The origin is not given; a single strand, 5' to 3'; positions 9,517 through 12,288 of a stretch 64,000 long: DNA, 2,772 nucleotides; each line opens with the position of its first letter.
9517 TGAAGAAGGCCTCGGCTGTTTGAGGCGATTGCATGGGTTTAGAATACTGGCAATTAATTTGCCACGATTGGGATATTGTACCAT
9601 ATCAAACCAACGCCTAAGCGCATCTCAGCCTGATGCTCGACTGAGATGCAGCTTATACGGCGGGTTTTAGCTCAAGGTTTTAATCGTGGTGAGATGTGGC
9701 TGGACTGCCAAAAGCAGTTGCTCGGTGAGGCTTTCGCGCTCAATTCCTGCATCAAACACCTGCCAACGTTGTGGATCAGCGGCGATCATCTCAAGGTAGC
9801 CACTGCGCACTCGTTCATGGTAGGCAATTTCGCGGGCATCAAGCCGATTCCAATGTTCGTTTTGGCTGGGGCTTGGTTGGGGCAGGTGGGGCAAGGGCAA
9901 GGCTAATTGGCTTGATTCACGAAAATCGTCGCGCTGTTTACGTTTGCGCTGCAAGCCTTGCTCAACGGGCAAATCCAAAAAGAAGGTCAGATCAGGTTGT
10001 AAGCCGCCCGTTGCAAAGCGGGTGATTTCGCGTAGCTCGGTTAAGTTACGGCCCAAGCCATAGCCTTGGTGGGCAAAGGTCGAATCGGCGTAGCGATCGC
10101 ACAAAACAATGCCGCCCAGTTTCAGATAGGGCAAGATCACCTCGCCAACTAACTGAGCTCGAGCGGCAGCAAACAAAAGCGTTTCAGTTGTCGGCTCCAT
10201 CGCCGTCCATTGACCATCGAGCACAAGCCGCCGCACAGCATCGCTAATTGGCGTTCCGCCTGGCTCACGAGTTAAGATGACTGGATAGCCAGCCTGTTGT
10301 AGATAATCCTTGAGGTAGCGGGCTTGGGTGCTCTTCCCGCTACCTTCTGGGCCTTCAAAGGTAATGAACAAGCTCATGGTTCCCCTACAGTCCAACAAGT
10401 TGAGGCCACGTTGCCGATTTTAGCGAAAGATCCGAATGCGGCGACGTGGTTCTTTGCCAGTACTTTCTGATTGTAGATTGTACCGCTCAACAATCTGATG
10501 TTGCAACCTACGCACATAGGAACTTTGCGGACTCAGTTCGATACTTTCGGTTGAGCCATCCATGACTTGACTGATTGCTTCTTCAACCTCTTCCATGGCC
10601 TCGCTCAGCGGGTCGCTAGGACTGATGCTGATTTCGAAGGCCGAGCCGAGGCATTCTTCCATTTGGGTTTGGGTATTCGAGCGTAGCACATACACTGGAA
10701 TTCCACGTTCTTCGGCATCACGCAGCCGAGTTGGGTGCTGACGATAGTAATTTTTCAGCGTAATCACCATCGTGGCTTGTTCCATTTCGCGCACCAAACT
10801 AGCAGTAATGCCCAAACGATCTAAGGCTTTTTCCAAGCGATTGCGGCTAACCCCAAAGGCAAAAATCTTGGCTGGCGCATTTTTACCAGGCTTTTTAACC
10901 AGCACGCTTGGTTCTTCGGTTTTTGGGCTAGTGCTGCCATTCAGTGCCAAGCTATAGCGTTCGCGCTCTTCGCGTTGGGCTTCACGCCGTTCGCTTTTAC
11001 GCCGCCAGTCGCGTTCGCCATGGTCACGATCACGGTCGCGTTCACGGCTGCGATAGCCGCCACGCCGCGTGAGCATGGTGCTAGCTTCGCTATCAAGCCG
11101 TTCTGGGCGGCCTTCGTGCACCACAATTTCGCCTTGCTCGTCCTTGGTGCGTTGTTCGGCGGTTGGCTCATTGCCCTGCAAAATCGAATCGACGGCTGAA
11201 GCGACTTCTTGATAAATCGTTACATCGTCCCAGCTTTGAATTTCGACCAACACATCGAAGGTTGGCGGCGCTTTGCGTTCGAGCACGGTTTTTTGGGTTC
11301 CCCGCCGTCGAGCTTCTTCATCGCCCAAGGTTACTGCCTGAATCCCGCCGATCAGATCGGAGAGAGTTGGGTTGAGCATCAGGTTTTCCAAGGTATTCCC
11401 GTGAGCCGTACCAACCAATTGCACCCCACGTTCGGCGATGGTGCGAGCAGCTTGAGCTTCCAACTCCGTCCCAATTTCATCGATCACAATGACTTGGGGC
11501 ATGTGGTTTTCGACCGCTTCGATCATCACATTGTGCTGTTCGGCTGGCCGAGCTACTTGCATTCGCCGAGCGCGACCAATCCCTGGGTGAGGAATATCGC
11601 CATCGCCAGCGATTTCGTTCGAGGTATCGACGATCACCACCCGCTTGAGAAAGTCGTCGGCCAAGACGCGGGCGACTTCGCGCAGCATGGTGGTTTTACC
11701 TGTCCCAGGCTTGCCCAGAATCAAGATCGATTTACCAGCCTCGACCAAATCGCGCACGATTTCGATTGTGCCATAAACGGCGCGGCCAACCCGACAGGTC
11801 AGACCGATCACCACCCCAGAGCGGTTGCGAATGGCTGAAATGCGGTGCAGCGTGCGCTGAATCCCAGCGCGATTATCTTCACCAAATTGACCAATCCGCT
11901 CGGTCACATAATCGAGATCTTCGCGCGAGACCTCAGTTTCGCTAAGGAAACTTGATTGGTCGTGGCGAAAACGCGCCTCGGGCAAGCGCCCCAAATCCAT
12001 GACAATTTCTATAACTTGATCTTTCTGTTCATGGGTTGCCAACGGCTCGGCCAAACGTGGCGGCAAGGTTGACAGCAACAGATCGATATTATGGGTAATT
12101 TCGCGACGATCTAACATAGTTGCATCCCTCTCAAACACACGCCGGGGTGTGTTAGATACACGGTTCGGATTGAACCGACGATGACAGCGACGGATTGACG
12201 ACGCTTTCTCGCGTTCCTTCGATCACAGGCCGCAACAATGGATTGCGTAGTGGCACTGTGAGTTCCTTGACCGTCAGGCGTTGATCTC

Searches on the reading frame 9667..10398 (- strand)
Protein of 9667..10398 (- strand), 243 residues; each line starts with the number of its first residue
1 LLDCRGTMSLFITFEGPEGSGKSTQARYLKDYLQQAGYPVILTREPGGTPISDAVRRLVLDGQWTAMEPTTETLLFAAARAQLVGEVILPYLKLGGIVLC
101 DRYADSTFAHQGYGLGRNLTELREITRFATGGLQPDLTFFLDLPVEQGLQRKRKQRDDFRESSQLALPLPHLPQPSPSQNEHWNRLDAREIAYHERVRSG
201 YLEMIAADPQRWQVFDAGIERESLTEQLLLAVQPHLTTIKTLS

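Call 104: search_protein_families(library=pfam, proteins=[window:9667-10398:-], max_evalue=0.00001)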
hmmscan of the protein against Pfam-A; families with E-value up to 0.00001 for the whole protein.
window:9667-10398:- (243 aa): 1 family
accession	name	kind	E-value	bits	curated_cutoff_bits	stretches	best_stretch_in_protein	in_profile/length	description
PF02223.23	Thymidylate_kin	-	3.6e-41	141.3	27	1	14-159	1-142/185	Thymidylate kinase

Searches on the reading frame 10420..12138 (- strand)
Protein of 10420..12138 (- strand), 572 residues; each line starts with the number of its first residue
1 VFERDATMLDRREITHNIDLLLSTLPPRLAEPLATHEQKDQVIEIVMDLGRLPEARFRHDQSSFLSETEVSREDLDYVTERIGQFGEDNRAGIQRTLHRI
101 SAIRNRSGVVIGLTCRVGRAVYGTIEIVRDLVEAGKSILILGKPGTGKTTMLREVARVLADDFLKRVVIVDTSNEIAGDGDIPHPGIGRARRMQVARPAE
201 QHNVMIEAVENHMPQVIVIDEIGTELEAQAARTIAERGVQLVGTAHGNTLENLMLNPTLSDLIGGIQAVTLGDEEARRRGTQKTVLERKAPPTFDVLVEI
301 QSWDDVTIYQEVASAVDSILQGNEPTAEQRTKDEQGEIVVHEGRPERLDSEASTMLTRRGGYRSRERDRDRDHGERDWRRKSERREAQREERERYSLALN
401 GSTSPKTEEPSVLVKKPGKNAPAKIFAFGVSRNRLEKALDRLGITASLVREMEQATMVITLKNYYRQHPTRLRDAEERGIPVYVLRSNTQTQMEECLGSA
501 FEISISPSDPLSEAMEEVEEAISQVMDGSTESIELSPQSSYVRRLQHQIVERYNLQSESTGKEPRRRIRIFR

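Call 104: search_protein_families(library=pfam, proteins=[window:10420-12138:-], max_evalue=0.00001)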
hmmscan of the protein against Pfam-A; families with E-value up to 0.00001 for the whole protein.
window:10420-12138:- (572 aa): 7 families
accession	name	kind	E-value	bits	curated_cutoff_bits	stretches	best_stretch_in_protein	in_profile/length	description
PF25516.1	PTPase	-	2e-24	85.7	27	1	424-500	2-78/79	Phosphotyrosine protein phosphatase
PF01424.28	R3H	-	9.3e-14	51.7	26.8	1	514-572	2-60/60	R3H domain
PF19568.5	Spore_III_AA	-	2e-12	47.2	27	1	100-264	110-276/306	Sporulation stage III, protein AA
PF03266.21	NTPase_1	-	5.7e-07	30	23.9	0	138-162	2-26/168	NTPase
PF00004.35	AAA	-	6.4e-07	30.3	21.2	1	138-226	1-70/131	ATPase family associated with various cellular activities (AAA)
PF13238.12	AAA_18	-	5.1e-06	27.4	29.4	0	138-234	1-92/128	AAA domain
PF13604.12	AAA_30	-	9e-06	26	27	0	127-233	9-108/191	AAA domain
